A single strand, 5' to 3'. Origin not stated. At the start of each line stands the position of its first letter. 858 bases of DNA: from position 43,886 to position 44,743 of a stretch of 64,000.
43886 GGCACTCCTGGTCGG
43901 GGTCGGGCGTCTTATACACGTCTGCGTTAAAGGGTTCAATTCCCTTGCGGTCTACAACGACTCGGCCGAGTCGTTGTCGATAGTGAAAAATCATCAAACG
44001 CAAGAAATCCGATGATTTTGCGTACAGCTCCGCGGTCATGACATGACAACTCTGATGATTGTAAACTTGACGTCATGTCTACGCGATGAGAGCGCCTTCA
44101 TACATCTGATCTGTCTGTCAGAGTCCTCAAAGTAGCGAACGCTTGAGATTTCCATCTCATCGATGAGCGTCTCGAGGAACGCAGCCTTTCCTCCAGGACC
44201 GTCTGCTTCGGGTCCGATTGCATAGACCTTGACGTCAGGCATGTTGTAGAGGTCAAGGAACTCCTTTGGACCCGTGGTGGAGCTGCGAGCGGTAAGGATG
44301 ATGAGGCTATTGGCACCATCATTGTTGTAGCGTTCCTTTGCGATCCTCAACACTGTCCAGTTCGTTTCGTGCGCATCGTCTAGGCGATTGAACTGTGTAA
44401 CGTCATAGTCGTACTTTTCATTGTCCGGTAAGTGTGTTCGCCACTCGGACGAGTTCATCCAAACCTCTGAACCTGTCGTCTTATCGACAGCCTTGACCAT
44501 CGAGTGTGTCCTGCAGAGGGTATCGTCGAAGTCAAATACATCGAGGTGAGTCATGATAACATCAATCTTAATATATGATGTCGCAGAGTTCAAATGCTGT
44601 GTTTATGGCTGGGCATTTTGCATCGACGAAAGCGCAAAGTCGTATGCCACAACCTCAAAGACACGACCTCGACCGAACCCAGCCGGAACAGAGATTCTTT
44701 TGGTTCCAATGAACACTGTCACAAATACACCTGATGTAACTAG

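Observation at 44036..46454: Candidate tRNA repair or editing module: HAD phosphatase, Rnl1-like ligase with KLDD motif-I variant, and a zinc deaminase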

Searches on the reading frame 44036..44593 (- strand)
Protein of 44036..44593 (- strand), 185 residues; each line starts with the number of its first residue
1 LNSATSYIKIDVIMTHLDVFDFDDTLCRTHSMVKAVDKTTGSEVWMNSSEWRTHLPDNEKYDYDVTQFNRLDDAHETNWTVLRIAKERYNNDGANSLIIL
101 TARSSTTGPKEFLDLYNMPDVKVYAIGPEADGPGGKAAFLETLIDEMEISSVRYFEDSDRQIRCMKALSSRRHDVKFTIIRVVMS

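Call 4: search_protein_families(library=pfam, proteins=[window:44036-44593:-], max_evalue=1)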
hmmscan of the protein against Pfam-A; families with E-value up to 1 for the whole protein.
window:44036-44593:- (185 aa): 3 families
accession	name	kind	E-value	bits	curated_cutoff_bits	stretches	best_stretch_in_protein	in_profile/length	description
PF05793.18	TFIIF_alpha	-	0.092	11.8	27.1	1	41-88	5-52/528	Transcription initiation factor IIF, alpha subunit (TFIIF-alpha)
PF22911.1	PRAS_NT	-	0.097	13.5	27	1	75-106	1-32/68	Proline-rich AKT1 substrate 1, N-terminal domain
PF19810.5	HFX_2341_N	-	0.16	12.9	30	1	9-50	54-92/120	HFX_2341-like, N-terminal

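Call 5: search_protein_families(library=phrogs, proteins=[window:44036-44593:-], max_evalue=0.01)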
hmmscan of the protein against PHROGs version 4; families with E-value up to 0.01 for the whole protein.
window:44036-44593:- (185 aa): 0 families

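Call 6: search_protein_families(library=ncbifam, proteins=[window:44036-44593:-], max_evalue=1)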
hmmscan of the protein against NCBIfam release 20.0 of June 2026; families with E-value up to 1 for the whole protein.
window:44036-44593:- (185 aa): 3 families
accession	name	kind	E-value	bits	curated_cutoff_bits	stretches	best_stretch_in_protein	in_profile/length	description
TIGR01488.1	HAD-SF-IB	subfamily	0.013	15.5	45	1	19-50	3-34/177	HAD-IB family phosphatase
TIGR01490.1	HAD-SF-IB-hyp1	subfamily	0.082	13.1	98.3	1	19-53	3-36/202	HAD-IB family hydrolase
TIGR01428.1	HAD_type_II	equivalog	0.11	12.5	125.4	1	19-78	5-63/197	haloacid dehalogenase type II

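Call 11: search_solved_structures(query=window:44036-44593:-, max_evalue=10, show_alignments=3)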
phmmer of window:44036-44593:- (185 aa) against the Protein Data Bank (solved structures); distinct sequences matched with E-value up to 10: 0.

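Call 24: find_homologous_proteins(query=window:44036-44554:-, max_evalue=0.001)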
Query window:44036-44554:- (172 aa): 14 proteins with E <= 0.001 among 66 candidates.
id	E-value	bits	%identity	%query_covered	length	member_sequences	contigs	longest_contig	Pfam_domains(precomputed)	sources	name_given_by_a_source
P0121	7.4e-98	343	100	90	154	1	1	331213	-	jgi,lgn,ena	-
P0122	5.8e-59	217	58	97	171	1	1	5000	-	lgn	-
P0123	1.7e-15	75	32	97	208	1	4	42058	-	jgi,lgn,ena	-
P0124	1.0e-14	73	33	95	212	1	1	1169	-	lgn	-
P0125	3.7e-14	71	33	92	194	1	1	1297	-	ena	-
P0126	1.4e-13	69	35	97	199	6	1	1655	-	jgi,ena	jgi:hypothetical protein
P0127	5.0e-13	67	30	97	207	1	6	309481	-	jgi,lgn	jgi:SAM-dependent methyltransferase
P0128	1.6e-11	62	31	93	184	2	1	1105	-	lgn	-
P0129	5.1e-10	57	30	91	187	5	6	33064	-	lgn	-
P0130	4.4e-9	54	30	93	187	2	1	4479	-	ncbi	-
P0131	4.9e-6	44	27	94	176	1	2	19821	-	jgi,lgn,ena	-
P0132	2.4e-5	42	27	94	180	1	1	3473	-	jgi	-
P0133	2.5e-5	42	25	97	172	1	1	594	-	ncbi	-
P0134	7.9e-4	37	27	97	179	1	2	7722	PF11019.15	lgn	-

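Call 35: predict_structure(alignment_id=A2)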
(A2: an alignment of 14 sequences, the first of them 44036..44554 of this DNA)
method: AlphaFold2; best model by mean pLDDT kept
length: 172 residues; sequences in the alignment: 14
mean_pLDDT: 92.8   pTM: 0.84
mean pLDDT of the five models: 92.8, 90.7, 90.3, 89.8, 89.1
residues with pLDDT >= 90: 129; 70-90: 41; 50-70: 2; < 50: 0
segments of 3 or more residues with pLDDT < 50: none
pLDDT, mean of each block of 10 residues (from residue 1): 92 89 96 85 92 84 93 97 95 94 98 87 94 97 95 97 97 73
secondary structure, 60 per line:
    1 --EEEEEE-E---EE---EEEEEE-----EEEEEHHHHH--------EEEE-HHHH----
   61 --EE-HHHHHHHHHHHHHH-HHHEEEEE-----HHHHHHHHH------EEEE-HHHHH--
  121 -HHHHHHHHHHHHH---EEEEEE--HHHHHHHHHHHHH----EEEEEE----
elements in order: E3-8 E19-24 E30-34 H35-39 E48-51 H53-56 H66-79 E84-88 H94-102 E109-112 H114-118 H122-134 E138-143 H146-158 E163-168

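Call 38: find_encoding_contigs(protein=P0127, flank=8000, max_places=3)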
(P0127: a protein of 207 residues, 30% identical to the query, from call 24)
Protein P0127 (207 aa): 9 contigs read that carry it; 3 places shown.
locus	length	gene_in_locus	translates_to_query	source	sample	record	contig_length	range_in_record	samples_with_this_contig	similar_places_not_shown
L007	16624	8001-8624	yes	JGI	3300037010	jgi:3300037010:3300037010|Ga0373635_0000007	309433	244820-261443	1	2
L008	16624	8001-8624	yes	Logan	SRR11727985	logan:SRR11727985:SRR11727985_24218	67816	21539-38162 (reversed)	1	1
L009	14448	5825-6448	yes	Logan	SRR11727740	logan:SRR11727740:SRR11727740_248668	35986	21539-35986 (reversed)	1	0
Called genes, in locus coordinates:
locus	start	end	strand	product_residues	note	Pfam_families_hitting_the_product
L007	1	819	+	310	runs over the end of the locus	-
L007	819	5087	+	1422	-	-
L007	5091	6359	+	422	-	PF13385:Laminin_G_3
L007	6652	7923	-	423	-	PF09511:RNA_lig_T4_1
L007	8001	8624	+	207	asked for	-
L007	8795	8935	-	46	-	-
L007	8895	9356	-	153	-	-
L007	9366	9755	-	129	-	-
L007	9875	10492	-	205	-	-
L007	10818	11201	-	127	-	-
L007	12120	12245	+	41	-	-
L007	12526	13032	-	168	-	PF01981:PTH2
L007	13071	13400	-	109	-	-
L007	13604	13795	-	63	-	-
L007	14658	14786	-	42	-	-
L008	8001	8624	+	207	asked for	-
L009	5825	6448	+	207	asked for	-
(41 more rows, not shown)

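Call 45: find_related_loci(query=A2, collection=viral_contigs, flank=6000)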
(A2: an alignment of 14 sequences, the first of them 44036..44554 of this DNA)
Query A2 (172 aa) in viral_contigs; peptide patterns used: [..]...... (x = any residue, [..] = any of these).
599 stretches matched a pattern (row limit reached: there are more); 369 encode a relative of the query (tblastn E <= 1e-3); the best 80 are kept; 80 distinct loci.
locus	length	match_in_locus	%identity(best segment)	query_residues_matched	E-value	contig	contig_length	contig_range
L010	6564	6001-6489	34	4-170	2e-22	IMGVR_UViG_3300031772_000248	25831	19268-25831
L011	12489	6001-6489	36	4-170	5e-20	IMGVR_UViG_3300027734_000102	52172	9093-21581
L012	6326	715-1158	32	3-155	3e-19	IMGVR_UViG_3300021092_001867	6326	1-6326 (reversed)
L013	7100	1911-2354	32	3-155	3e-19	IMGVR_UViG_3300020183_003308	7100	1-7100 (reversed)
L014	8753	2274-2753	34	4-170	6e-18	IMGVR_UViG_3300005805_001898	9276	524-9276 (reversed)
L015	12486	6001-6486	30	4-170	1e-17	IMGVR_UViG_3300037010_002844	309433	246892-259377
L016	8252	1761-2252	29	3-169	7e-17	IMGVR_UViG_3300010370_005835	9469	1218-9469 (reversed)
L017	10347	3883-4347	33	1-163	1e-16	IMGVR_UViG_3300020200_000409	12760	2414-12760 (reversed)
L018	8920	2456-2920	33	1-163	1e-16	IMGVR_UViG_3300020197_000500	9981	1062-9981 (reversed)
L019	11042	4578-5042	33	1-163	1e-16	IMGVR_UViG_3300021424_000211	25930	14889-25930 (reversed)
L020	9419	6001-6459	30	1-158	9e-16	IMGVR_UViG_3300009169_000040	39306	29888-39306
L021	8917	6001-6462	29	4-164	2e-15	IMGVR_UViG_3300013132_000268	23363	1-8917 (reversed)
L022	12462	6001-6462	29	4-164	2e-15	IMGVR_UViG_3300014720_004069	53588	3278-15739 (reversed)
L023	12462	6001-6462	29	4-164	2e-15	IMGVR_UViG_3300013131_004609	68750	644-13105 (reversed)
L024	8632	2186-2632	31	4-155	4e-15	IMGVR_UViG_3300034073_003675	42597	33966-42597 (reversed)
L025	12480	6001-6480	29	4-170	1e-14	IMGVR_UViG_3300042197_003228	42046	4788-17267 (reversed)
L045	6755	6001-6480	28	4-169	9e-12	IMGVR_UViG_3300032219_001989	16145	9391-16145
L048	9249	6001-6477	28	4-169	2e-11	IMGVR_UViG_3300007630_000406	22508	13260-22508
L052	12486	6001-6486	28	2-164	2e-11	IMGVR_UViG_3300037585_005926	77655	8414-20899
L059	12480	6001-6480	28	4-169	1e-10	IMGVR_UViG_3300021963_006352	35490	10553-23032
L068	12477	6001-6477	27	4-169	6e-11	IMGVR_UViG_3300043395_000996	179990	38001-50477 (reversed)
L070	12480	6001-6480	27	4-169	5e-11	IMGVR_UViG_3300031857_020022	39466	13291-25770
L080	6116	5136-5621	28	2-164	2e-10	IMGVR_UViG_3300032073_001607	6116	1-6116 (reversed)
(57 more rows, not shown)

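Call 48: search_protein_families(library=pfam, max_evalue=0.01, proteins=[L048:6721-7167:+, L052:9171-11360:+, L023:6495-7016:-, L068:7961-8551:+, L052:7952-8821:+, L045:3554-4453:+, L070:2620-3432:+, L059:7566-8615:+, L080:1519-3933:+, L025:7269-7664:-])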
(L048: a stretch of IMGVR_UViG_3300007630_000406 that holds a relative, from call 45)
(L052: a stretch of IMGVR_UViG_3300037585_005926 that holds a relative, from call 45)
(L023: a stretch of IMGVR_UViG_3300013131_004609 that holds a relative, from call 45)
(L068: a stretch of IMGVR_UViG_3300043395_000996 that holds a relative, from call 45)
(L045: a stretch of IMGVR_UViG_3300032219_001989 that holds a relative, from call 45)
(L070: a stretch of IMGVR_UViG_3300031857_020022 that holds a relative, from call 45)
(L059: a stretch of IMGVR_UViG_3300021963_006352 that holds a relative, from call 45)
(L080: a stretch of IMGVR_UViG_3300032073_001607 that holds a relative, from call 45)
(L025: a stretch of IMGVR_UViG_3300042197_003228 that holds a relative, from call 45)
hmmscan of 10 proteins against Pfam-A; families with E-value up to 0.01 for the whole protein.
L048:6721-7167:+ (148 aa): 19 families
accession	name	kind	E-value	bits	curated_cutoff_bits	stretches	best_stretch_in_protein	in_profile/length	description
PF01583.26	APS_kinase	-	2.1e-16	60.7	21.1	1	3-106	5-109/152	Adenylylsulphate kinase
PF06414.18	Zeta_toxin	-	4.4e-09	36.5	22.3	1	2-52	18-63/199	Zeta toxin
PF08433.16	KTI12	-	2.6e-07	30.9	22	1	4-80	5-75/271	Chromatin associated protein KTI12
PF13175.12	AAA_15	-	4.8e-05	23.6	32.1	1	4-116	27-113/374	AAA ATPase domain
PF13238.12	AAA_18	-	0.00014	22.8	29.4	1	5-55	3-40/128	AAA domain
PF13401.12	AAA_22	-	0.0002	22.1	27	1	2-39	7-40/130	AAA domain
PF05729.18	NACHT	-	0.00041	20.7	26.7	1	4-39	4-41/167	NACHT domain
PF05707.18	Zot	-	0.00045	20.2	20.3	1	1-46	1-44/197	Zonular occludens toxin (Zot)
PF00004.35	AAA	-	0.00053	20.9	21.2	1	4-69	2-54/131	ATPase family associated with various cellular activities (AAA)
PF20720.3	nSTAND3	-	0.00062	19.9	27.2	1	4-31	21-46/155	Novel STAND NTPase 3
PF13207.12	AAA_17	-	0.00071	20.3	27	1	6-50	1-37/136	AAA domain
PF00503.26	G-alpha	-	0.0011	18.7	48.8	1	4-111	25-137/333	G-protein alpha subunit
PF13671.12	AAA_33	-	0.0014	19.4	27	1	4-77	3-81/143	AAA domain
PF03266.21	NTPase_1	-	0.0018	18.6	23.9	0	4-26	3-25/168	NTPase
PF25778.1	DUF7948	-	0.0026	18.2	27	1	12-75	76-139/214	Domain of unknown function (DUF7948)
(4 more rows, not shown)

L052:9171-11360:+ (729 aa): 1 family
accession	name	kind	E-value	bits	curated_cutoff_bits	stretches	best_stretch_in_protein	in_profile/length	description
PF01467.32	CTP_transf_like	-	1.8e-05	25.4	21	1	438-476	1-40/133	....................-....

L023:6495-7016:- (173 aa): 0 families

L068:7961-8551:+ (196 aa): 0 families

L052:7952-8821:+ (289 aa): 1 family
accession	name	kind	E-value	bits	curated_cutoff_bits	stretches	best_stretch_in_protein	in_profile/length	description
PF20352.3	DUF6647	-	0.0028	17.9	24.1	1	45-111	85-153/174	Domain of unknown function (DUF6647)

L045:3554-4453:+ (299 aa): 0 families

L070:2620-3432:+ (270 aa): 0 families

L059:7566-8615:+ (349 aa): 2 families
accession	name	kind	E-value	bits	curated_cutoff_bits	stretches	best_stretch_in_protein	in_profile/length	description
PF00288.32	GHMP_kinases_N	-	2.4e-17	63.3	22.3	1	88-176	2-87/87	GHMP kinases N terminal domain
PF08544.19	GHMP_kinases_C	-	4.4e-11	43.5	21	1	252-328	4-81/85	GHMP kinases C terminal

L080:1519-3933:+ (804 aa): 0 families

L025:7269-7664:- (131 aa): 1 family
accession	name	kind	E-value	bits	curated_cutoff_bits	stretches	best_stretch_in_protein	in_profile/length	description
PF01981.21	PTH2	-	2.4e-19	70.1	23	1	5-131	1-115/115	Peptidyl-tRNA hydrolase PTH2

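Call 71: search_solved_structures(query=L052:9171-10460:+, max_evalue=1)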
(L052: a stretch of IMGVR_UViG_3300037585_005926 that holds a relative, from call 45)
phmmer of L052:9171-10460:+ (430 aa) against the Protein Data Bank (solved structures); distinct sequences matched with E-value up to 1: 2.
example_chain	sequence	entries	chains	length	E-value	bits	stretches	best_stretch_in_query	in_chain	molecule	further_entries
4uet_A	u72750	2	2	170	0.1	14.6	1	259-352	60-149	NEMATODE FATTY ACID RETINOID BINDING PROTEIN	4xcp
6snz_A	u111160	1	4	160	0.64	12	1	322-405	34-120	Prelamin-A/C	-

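Call 72: search_solved_structures(query=L048:6721-7167:+, max_evalue=0.01)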
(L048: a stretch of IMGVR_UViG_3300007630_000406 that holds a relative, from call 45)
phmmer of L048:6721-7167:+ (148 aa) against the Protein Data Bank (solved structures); distinct sequences matched with E-value up to 0.01: 23.
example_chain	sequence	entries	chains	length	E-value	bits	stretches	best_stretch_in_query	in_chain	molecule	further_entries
8a8h_A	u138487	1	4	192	1.1e-12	51.5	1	5-107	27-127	APS kinase from Methanothermococcus thermolithotrophicus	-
7yq0_A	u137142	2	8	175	1.6e-09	41.3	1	4-104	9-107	Adenylyl-sulfate kinase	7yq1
2yvu_A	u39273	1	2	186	6.5e-09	39.3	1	4-94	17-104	Probable adenylyl-sulfate kinase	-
3cr7_A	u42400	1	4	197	2.3e-08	37.5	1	5-94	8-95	Adenylyl-sulfate kinase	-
1d6j_A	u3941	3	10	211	2.7e-08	37.3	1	5-94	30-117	ADENOSINE-5'PHOSPHOSULFATE KINASE | Adenylylsulfate kinase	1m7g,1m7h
5cb6_A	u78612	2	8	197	2e-06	31.2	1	5-95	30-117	Probable adenylyl-sulfate kinase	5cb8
3uie_A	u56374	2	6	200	2e-06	31.2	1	5-95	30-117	Adenylyl-sulfate kinase 1, chloroplastic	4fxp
2gks_A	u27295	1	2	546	3.8e-06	30.3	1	5-95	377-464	Bifunctional SAT/APS kinase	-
23vk_A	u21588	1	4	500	4.7e-06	30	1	2-95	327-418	adenylyl-sulfate kinase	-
2pey_A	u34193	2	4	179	5.8e-06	29.7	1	5-92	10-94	Bifunctional 3'-phosphoadenosine 5'-phosphosulfate synthetase 1 (PAPS synthetase 1) (PAPSS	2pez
8i1m_A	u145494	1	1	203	7.1e-06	29.4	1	5-92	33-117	PAPSS1 protein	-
2ofw_A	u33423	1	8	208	8.1e-06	29.3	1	5-92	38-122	APS kinase domain of the PAPS synthetase 1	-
2ofx_A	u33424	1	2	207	8.4e-06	29.2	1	5-92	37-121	Bifunctional 3'-phosphoadenosine 5'-phosphosulfate synthetase 1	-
1x6v_B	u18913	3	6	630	5.8e-05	26.5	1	5-92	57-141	Bifunctional 3'-phosphoadenosine 5'-phosphosulfate synthetase 1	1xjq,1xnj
8i1n_A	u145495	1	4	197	7.4e-05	26.1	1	5-94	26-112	Bifunctional 3'-phosphoadenosine 5'-phosphosulfate synthase 2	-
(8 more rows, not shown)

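Call 78: search_protein_families(library=pfam, alignment_id=A2, max_evalue=1)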
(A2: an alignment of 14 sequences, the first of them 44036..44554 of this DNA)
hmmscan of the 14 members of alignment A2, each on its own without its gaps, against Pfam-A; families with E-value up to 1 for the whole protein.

A. member 1, window:44036-44554:- (172 aa): 2 families
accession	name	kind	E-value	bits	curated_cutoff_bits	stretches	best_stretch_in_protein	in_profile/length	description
PF05793.18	TFIIF_alpha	-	0.08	12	27.1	1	28-75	5-52/528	Transcription initiation factor IIF, alpha subunit (TFIIF-alpha)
PF22911.1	PRAS_NT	-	0.086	13.7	27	1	62-93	1-32/68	Proline-rich AKT1 substrate 1, N-terminal domain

B. families by the number of members that match (of 14 scanned): 16 families
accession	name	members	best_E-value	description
PF11019.14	DUF2608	10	3.3e-08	Protein of unknown function (DUF2608)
PF12710.13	HAD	5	8.7e-05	haloacid dehalogenase-like hydrolase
PF03767.20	Acid_phosphat_B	4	0.00035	HAD superfamily, subfamily IIIB (Acid phosphatase)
PF13419.12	HAD_2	4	0.088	Haloacid dehalogenase-like hydrolase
PF00702.32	Hydrolase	3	0.0022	haloacid dehalogenase-like hydrolase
PF12689.13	Acid_PPase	2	0.032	Acid Phosphatase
PF02875.26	Mur_ligase_C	1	0.0014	Mur ligase, glutamate ligase domain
PF08282.18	Hydrolase_3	1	0.0028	haloacid dehalogenase-like hydrolase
PF00148.24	Oxidored_nitro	1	0.004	Nitrogenase component 1 type Oxidoreductase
PF24694.1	LNS2_PITM1-3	1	0.015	PITM 1-3, LNS2 domain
PF19131.5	DUF5814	1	0.045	Family of unknown function (DUF5814)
PF05793.18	TFIIF_alpha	1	0.08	Transcription initiation factor IIF, alpha subunit (TFIIF-alpha)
PF22911.1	PRAS_NT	1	0.086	Proline-rich AKT1 substrate 1, N-terminal domain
PF11835.14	RRM_8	1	0.099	RRM-like domain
PF08645.17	PNK3P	1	0.15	Polynucleotide kinase 3 phosphatase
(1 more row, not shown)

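Call 104: search_dna_similar(query=window:44036-44554:-, collection=phages, mode=protein, max_evalue=0.001, max_rows=25)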
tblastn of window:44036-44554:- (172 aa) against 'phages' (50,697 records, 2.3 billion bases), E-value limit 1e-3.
No match.
